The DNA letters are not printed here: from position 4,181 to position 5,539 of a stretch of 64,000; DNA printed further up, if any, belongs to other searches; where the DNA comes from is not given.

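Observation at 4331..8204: Bilobal, ligand-complete transferrin homologue encoded with a PhnC/PhnE-type ABC importer in an archaeal genome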

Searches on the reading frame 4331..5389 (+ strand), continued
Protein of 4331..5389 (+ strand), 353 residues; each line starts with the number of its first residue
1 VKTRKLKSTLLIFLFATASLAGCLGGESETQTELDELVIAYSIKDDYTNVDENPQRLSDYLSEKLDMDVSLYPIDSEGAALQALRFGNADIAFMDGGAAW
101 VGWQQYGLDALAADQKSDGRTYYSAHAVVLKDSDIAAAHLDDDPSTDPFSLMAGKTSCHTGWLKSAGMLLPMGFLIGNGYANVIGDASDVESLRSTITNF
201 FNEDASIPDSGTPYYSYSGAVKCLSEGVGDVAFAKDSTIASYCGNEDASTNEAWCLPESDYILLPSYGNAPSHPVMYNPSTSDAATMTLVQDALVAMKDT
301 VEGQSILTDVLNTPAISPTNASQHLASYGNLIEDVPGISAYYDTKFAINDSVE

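Call 57: find_related_loci(query=A3, collection=genome_contigs, flank=5000)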
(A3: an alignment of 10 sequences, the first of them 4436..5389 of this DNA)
Query A3 (318 aa) in genome_contigs; peptide patterns used: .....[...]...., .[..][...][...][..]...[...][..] (x = any residue, [..] = any of these).
598 stretches matched a pattern (row limit reached: there are more); 393 encode a relative of the query (tblastn E <= 1e-3); the best 80 are kept; 80 distinct loci.
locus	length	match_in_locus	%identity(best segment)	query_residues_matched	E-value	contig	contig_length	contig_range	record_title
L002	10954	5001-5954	93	1-318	0e+0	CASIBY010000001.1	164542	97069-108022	MAG: Candidatus Poseidoniaceae archaeon isolate FRAM_WSC20_S10_BML_bin_60_1 genome assembly, contig: FRAM_WSC20_S10_BML_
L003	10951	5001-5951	93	1-317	0e+0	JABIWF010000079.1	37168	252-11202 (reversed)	MAG: Methanobacteriota archaeon isolate SI072_bin89 k141_177049, whole genome shotgun sequence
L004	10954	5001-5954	92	1-318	0e+0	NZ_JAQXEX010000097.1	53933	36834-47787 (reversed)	MAG: Poseidonia sp. isolate cluster2-bin.125 k141_5011545, whole genome shotgun sequence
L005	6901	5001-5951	93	1-317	0e+0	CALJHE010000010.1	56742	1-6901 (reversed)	MAG: Candidatus Poseidoniaceae archaeon isolate S4_Bin_METABAT__259_1 genome assembly, contig: c_000000693568, whole gen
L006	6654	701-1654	92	1-318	0e+0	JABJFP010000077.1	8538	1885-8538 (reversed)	MAG: Methanobacteriota archaeon isolate SI074_bin128 k141_508644, whole genome shotgun sequence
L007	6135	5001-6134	91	1-318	0e+0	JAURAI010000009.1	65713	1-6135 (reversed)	MAG: Poseidonia sp. isolate SFB_13D_100_41 k141_1056996_length_65713_cov_19.2154, whole genome shotgun sequence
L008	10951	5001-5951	91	1-317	0e+0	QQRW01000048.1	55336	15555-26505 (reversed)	MAG: Candidatus Poseidoniales archaeon isolate bin_112 U_43171-48, whole genome shotgun sequence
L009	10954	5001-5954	90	1-318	0e+0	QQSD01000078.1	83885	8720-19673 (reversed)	MAG: Candidatus Poseidoniales archaeon isolate bin_245 U_43203-78, whole genome shotgun sequence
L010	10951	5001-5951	90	2-318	0e+0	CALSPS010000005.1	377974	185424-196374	MAG: Candidatus Poseidoniaceae archaeon isolate C_MB351 genome assembly, contig: contig_25565_C_MB351, whole genome shot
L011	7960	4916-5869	90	1-318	0e+0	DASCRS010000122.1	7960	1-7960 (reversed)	MAG TPA_asm: Poseidonia sp. isolate Ts_MAG_10 c_000000667398, whole genome shotgun sequence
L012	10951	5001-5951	90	2-318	0e+0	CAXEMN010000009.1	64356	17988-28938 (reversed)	MAG TPA_asm: uncultured Candidatus Poseidoniales archaeon isolate ERR598963_concoct_97 genome assembly, contig: ERZ83144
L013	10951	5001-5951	90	2-318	0e+0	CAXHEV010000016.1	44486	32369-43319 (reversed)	MAG TPA_asm: uncultured Candidatus Poseidoniales archaeon isolate SRR12480315_binner12_Refined_19 genome assembly, conti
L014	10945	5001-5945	90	1-315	0e+0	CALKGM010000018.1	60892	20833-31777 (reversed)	MAG: Candidatus Poseidoniaceae archaeon isolate S4_Bin_METABAT__164_1 genome assembly, contig: c_000000778405, whole gen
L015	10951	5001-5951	90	2-318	0e+0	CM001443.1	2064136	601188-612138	MAG: uncultured Candidatus Poseidoniales archaeon isolate MG-II chromosome, whole genome shotgun sequence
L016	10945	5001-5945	89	1-315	0e+0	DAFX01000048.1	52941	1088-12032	MAG TPA_asm: Euryarchaeota archaeon UBA433 UBA433_contig_816, whole genome shotgun sequence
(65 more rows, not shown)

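Call 84: find_homologous_proteins(query=A4, max_evalue=1e-10)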
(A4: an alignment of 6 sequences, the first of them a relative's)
Query A4 (6 sequences) (319 aa, profile of the alignment): 215 proteins with E <= 1e-10 among 8000 candidates; the best 120 are listed.
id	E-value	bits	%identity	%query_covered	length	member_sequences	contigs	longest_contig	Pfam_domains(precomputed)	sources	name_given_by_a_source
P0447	2.6e-174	597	39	97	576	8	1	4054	PF00405.23,PF12974.13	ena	-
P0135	4.2e-153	527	43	95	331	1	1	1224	PF00405.23,PF12974.13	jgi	jgi:ABC-type phosphate/phosphonate transport system substrate-binding protein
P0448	1.7e-146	506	43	77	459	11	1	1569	PF00405.23,PF12974.13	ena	-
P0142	2.5e-143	495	44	99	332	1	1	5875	PF00405.23,PF12974.13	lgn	-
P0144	8.9e-143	493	100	100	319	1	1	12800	PF00405.23,PF12974.13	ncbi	-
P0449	7.3e-142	490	36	92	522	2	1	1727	PF00405.23,PF12974.13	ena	-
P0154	1.8e-137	476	38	91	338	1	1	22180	PF00405.23,PF12974.13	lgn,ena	-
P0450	1.8e-136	473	88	100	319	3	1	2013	PF00405.23,PF12974.13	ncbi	-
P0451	2.0e-135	469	68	99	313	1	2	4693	PF00405.23,PF12974.13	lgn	-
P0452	4.9e-135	468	88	100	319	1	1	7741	PF00405.23,PF12974.13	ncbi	-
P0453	8.5e-135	467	48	93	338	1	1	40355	PF00405.23,PF12974.13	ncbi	-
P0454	1.8e-134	466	45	100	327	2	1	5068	PF00405.23,PF12974.13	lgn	-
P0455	5.0e-134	465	42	94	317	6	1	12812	PF00405.23,PF12974.13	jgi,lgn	jgi:ABC-type phosphate/phosphonate transport system substrate-binding protein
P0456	5.8e-134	464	49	99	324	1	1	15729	PF00405.23,PF12974.13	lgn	-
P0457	5.0e-133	461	82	100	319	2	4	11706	PF00405.23,PF12974.13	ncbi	-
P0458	1.1e-132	460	71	100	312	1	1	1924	PF00405.23,PF12974.13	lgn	-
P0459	4.3e-132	458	46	99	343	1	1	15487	PF00405.23,PF12974.13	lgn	-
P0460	1.6e-131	456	64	100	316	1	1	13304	PF00405.23,PF12974.13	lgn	-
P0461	2.3e-131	456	47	94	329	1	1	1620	PF00405.23,PF12974.13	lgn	-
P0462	3.6e-131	455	48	94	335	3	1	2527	PF00405.23,PF12974.13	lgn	-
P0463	3.9e-131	455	75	100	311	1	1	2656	PF00405.23,PF12974.13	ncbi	-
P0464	8.7e-131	454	68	95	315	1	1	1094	PF00405.23,PF12974.13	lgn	-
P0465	2.3e-129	449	70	95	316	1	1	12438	PF00405.23,PF12974.13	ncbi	-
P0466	2.6e-129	449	72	95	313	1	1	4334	PF00405.23,PF12974.13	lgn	-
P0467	2.8e-129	449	69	100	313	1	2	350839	PF00405.23,PF12974.13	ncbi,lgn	-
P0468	8.7e-129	447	65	99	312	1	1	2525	PF00405.23,PF12974.13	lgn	-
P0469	1.2e-128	447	62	99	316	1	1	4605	PF00405.23,PF12974.13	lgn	-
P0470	2.7e-128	446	69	99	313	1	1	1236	PF00405.23,PF12974.13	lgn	-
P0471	3.3e-128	446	67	94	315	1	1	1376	PF00405.23,PF12974.13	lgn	-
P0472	3.7e-128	445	69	95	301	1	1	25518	PF00405.23,PF12974.13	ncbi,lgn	-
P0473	6.7e-128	444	40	99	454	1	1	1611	PF00405.23,PF12974.13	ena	-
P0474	1.3e-127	444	52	99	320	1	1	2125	PF00405.23,PF12974.13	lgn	-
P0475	3.1e-127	442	46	100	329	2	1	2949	PF00405.23,PF12974.13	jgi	jgi:ABC-type phosphate/phosphonate transport system substrate-binding protein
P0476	5.8e-127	441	71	93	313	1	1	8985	PF00405.23,PF12974.13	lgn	-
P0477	7.2e-127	441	61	99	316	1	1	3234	PF00405.23,PF12974.13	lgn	-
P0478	7.5e-127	441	68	95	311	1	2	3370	PF00405.23,PF12974.13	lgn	-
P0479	1.5e-126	440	39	91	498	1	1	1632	PF00405.23,PF12974.13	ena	-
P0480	6.3e-126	438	46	95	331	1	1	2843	PF00405.23,PF12974.13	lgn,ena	-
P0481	9.7e-126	437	46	99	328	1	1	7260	PF00405.23,PF12974.13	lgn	-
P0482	1.4e-125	437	62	99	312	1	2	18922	PF00405.23,PF12974.13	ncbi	-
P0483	3.2e-125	436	65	95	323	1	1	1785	PF00405.23,PF12974.13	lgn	-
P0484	3.8e-125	435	46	94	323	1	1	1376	PF00405.23,PF12974.13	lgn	-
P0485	1.4e-124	434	63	100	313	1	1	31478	PF00405.23,PF12974.13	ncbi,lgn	ncbi:MAG: phosphate/phosphite/phosphonate ABC transporter substrate-binding protein [Thermoplasmatot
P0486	7.0e-124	431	64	94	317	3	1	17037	PF00405.23,PF12974.13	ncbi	-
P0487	2.0e-123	430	52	98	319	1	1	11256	PF00405.23,PF12974.13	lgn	-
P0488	2.3e-123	430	38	99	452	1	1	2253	PF00405.23,PF12974.13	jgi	-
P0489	7.3e-123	428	43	97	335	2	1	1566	PF00405.23,PF12974.13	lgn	-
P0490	2.6e-122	426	60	100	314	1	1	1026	PF00405.23,PF12974.13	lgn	-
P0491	6.6e-122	425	61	100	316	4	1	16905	PF00405.23,PF12974.13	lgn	-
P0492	1.0e-121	424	66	100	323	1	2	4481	PF00405.23,PF12974.13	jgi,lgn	jgi:ABC-type phosphate/phosphonate transport system substrate-binding protein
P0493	1.2e-121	424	62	99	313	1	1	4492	PF00405.23,PF12974.13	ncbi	-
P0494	1.8e-121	423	62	100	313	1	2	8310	PF00405.23,PF12974.13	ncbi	-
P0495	2.0e-121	423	49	93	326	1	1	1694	PF00405.23,PF12974.13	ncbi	-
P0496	2.8e-121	423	45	97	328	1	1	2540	PF00405.23,PF12974.13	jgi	jgi:melanoma-associated antigen p97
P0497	4.1e-121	422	63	93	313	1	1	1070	PF00405.23,PF12974.13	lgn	-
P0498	5.1e-121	422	61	100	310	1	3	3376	PF00405.23,PF12974.13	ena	-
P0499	1.1e-120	421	62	95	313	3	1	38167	PF00405.23,PF12974.13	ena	-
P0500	2.0e-120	420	45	97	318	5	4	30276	PF00405.23,PF12974.13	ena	-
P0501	2.5e-120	420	59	99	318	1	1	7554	PF00405.23,PF12974.13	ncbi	-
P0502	1.6e-119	417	63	100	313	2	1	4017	PF00405.23,PF12974.13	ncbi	-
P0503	2.6e-119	416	63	100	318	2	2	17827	PF00405.23,PF12974.13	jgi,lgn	jgi:ABC-type phosphate/phosphonate transport system substrate-binding protein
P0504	1.0e-118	414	65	97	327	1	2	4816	PF00405.23,PF12974.13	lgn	-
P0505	4.2e-118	412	60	100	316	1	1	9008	PF00405.23,PF12974.13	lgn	-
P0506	6.1e-118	412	42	97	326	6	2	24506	PF00405.23,PF12974.13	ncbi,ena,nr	ncbi:MAG: hypothetical protein EVA35_02335 [Candidatus Poseidoniales archaeon]|nr:MAG: hypothetical 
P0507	7.0e-118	412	47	95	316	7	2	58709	PF00405.23,PF12974.13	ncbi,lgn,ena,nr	ncbi:PhnD/SsuA/transferrin family substrate-binding protein [Candidatus Woesearchaeota archaeon]|nr:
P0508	1.1e-117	411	38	92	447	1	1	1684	PF00405.23,PF12974.13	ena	-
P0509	2.3e-117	410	43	99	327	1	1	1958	PF00405.23,PF12974.13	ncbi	-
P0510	2.6e-117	410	48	91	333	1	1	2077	PF00405.23,PF12974.13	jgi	jgi:melanoma-associated antigen p97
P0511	1.0e-115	404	45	91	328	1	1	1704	PF00405.23,PF12974.13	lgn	-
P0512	3.8e-115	403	42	97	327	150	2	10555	PF00405.23,PF12974.13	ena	-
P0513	8.7e-115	401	48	91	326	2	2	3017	PF00405.23,PF12974.13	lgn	-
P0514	9.9e-115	401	48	93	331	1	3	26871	PF00405.23,PF12974.13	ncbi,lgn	-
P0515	1.5e-114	401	43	97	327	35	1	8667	PF00405.23,PF12974.13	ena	-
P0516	1.9e-114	400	44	97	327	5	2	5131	PF00405.23,PF12974.13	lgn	-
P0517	2.3e-114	400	57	100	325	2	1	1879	PF00405.23,PF12974.13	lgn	-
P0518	3.7e-114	399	42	92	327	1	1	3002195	PF00405.23,PF12974.13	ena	-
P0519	5.4e-114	399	42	97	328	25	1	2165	PF00405.23,PF12974.13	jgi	jgi:melanoma-associated antigen p97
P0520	5.8e-114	399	57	100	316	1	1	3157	PF00405.23,PF12974.13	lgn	-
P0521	7.1e-114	398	44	99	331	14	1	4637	PF00405.23,PF12974.13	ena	-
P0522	1.3e-113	398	44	94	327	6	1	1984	PF00405.23,PF12974.13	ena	-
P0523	1.8e-113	397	44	94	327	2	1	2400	PF00405.23,PF12974.13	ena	-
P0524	1.9e-112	394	39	91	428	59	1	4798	PF00405.23,PF12974.13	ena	-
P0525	1.9e-112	394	39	92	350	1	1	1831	PF00405.23,PF12974.13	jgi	jgi:ABC-type phosphate/phosphonate transport system substrate-binding protein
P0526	2.7e-112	393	42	99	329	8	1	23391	PF00405.23,PF12974.13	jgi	jgi:ABC-type phosphate/phosphonate transport system substrate-binding protein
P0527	3.7e-112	393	43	94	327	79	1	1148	PF00405.23,PF12974.13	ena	-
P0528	7.4e-111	388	40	98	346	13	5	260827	PF00405.23,PF12974.13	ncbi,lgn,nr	ncbi:MAG: PhnD/SsuA/transferrin family substrate-binding protein [Candidatus Poseidonia sp.]|nr:PhnD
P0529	8.5e-111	388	36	92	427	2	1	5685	PF00405.23,PF12974.13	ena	-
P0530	2.2e-110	387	41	99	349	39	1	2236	PF00405.23,PF12974.13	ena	-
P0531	6.4e-109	382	40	99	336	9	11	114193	PF00405.23,PF12974.13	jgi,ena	-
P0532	6.8e-109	382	43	98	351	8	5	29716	PF00405.23,PF12974.13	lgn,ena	-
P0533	2.8e-108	380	43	94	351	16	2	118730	PF00405.23,PF12974.13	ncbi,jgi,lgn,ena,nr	ncbi:MAG: hypothetical protein DWC07_05465 [Candidatus Poseidoniales archaeon]|nr:MAG: hypothetical 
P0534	1.3e-107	378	39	99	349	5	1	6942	PF00405.23,PF12974.13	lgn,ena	-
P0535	1.3e-107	378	41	92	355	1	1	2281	PF00405.23,PF12974.13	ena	-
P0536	5.6e-107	376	39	99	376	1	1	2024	PF00405.23,PF12974.13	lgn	-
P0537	9.7e-107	375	39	99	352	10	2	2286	PF00405.23,PF12974.13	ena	-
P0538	1.6e-106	374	38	97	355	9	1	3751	PF00405.23,PF12974.13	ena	-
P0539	2.0e-106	374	39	99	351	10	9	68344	PF00405.23,PF12974.13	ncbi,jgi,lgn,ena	ncbi:MAG: phosphate/phosphite/phosphonate ABC transporter substrate-binding protein [Candidatus Pose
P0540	3.9e-106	373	38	97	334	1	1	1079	PF00405.23,PF12974.13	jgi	jgi:ABC-type phosphate/phosphonate transport system substrate-binding protein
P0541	4.8e-106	373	39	98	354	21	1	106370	PF00405.23,PF12974.13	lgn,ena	-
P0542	8.1e-106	372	36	98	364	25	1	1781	PF00405.23,PF12974.13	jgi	-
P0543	1.2e-105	371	38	99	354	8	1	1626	PF00405.23,PF12974.13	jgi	-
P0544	2.6e-105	370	39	97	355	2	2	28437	PF00405.23,PF12974.13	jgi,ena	-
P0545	3.7e-105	370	39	99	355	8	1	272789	PF00405.23,PF12974.13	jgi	jgi:ABC-type phosphate/phosphonate transport system substrate-binding protein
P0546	3.8e-105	370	39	99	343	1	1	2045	PF00405.23,PF12974.13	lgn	-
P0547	5.4e-105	369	41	94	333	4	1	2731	PF00405.23,PF12974.13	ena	-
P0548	5.7e-105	369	42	92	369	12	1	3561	PF00405.23,PF12974.13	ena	-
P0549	1.2e-104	368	39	99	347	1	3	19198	PF00405.23,PF12974.13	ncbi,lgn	-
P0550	1.7e-104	368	40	95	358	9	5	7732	PF00405.23,PF12974.13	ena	-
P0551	2.2e-104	367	38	99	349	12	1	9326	PF00405.23,PF12974.13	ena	-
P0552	2.5e-104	367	40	93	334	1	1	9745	PF00405.23,PF12974.13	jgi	jgi:phosphonate transport system substrate-binding protein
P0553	2.5e-104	367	41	99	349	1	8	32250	PF00405.23,PF12974.13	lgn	-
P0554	3.1e-104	367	39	98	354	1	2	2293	PF00405.23,PF12974.13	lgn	-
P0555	3.1e-104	367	40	95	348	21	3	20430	PF00405.23,PF12974.13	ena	-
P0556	4.2e-104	366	38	98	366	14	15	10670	PF00405.23,PF12974.13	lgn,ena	-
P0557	4.6e-104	366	41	95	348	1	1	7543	PF00405.23,PF12974.13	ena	-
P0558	5.4e-104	366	40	95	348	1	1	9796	PF00405.23,PF12974.13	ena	-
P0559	6.4e-104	366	39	98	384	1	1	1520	PF00405.23,PF12974.13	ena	-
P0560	6.5e-104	366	38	99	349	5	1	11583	PF00405.23,PF12974.13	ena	-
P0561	6.9e-104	366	40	95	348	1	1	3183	PF00405.23,PF12974.13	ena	-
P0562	7.0e-104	366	40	99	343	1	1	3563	PF00405.23,PF12974.13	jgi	jgi:ABC-type phosphate/phosphonate transport system substrate-binding protein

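Call 85: find_encoding_contigs(protein=P0467, flank=8000, max_places=2)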
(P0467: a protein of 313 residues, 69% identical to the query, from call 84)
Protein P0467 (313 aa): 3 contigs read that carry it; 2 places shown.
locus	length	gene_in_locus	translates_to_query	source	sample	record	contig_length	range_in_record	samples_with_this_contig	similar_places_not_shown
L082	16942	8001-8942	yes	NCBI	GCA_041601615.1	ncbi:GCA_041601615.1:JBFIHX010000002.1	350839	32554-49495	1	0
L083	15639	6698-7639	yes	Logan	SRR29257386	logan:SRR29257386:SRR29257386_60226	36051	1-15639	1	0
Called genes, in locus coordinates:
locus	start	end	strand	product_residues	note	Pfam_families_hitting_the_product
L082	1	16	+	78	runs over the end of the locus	-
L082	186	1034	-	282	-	PF01012:ETF, PF00766:ETF_alpha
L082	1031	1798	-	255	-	PF01012:ETF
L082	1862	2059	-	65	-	-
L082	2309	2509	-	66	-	-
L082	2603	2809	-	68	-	-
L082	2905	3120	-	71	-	-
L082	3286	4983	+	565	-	PF01734:Patatin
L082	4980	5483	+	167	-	PF14588:YjgF_endoribonc, PF01042:Ribonuc_L-PSP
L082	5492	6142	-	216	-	-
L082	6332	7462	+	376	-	PF02771:Acyl-CoA_dh_N, PF02770:Acyl-CoA_dh_M, PF00441:Acyl-CoA_dh_1, PF08028:Acyl-CoA_dh_2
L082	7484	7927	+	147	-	PF01325:Fe_dep_repress, PF01047:MarR (faint), PF02742:Fe_dep_repr_C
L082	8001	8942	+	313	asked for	PF12974:Phosphonate-bd, PF00405:Transferrin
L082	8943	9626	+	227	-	PF00005:ABC_tran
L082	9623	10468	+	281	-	PF00528:BPD_transp_1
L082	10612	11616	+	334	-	PF02661:Fic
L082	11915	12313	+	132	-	PF01092:Ribosomal_S6e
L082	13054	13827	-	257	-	-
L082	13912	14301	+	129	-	PF19473:DUF6010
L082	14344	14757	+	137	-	-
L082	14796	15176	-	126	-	PF00903:Glyoxalase, PF18029:Glyoxalase_6 (weak)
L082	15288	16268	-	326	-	PF00149:Metallophos, PF09423:PhoD (faint)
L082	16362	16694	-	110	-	PF04343:DUF488, PF22751:DUF488-N3a, PF22752:DUF488-N3i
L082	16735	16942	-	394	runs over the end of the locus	PF06772:LtrA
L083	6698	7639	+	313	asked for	PF12974:Phosphonate-bd, PF00405:Transferrin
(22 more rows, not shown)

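Call 86: find_encoding_contigs(protein=P0518, flank=8000, max_places=2)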
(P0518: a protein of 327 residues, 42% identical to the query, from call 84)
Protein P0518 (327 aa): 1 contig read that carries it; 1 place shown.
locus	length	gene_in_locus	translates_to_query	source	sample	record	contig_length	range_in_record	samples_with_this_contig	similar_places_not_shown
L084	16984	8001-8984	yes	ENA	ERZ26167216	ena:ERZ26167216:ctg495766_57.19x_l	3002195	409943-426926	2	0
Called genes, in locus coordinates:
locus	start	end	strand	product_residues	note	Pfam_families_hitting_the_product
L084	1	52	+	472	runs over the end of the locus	-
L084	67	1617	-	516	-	PF04014:MazE_antitoxin, PF01895:PhoU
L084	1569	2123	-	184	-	-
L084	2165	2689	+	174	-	PF01384:PHO4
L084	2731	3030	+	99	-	-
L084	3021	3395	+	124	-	PF01865:PhoU_div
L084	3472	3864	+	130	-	-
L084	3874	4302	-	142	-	PF02675:AdoMet_dc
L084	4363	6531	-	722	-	PF03190:Thioredox_DsbH, PF13899:Thioredoxin_7 (weak)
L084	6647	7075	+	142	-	PF01402:RHH_1 (weak), PF08753:NikR_C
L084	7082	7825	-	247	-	PF14378:PAP2_3, PF01569:PAP2 (weak)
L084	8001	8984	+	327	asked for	PF12974:Phosphonate-bd, PF00405:Transferrin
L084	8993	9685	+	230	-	PF00005:ABC_tran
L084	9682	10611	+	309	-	PF00528:BPD_transp_1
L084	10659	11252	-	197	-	-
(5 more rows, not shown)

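Call 87: find_encoding_contigs(protein=P0144, flank=5000, max_places=1)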
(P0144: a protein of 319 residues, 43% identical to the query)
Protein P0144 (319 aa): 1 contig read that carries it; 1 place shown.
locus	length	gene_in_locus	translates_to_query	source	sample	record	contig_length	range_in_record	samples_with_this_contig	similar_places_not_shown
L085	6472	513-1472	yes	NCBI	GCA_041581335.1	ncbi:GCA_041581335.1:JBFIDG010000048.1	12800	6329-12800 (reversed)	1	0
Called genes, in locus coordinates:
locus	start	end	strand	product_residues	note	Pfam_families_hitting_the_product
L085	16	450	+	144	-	PF01325:Fe_dep_repress, PF01047:MarR (weak), PF09339:HTH_IclR (weak), PF02742:Fe_dep_repr_C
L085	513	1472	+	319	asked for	PF12974:Phosphonate-bd, PF00405:Transferrin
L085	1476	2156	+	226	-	PF00005:ABC_tran, PF13304:AAA_21 (faint)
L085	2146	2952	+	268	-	PF00528:BPD_transp_1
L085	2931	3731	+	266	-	-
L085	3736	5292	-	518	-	PF02690:Na_Pi_cotrans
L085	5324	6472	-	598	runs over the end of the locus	PF07646:Kelch_2 (faint), PF07250:Glyoxal_oxid_N, PF01344:Kelch_1 (faint), PF13964:Beta-prop_Calicin (faint), PF09118:GO-like_E_set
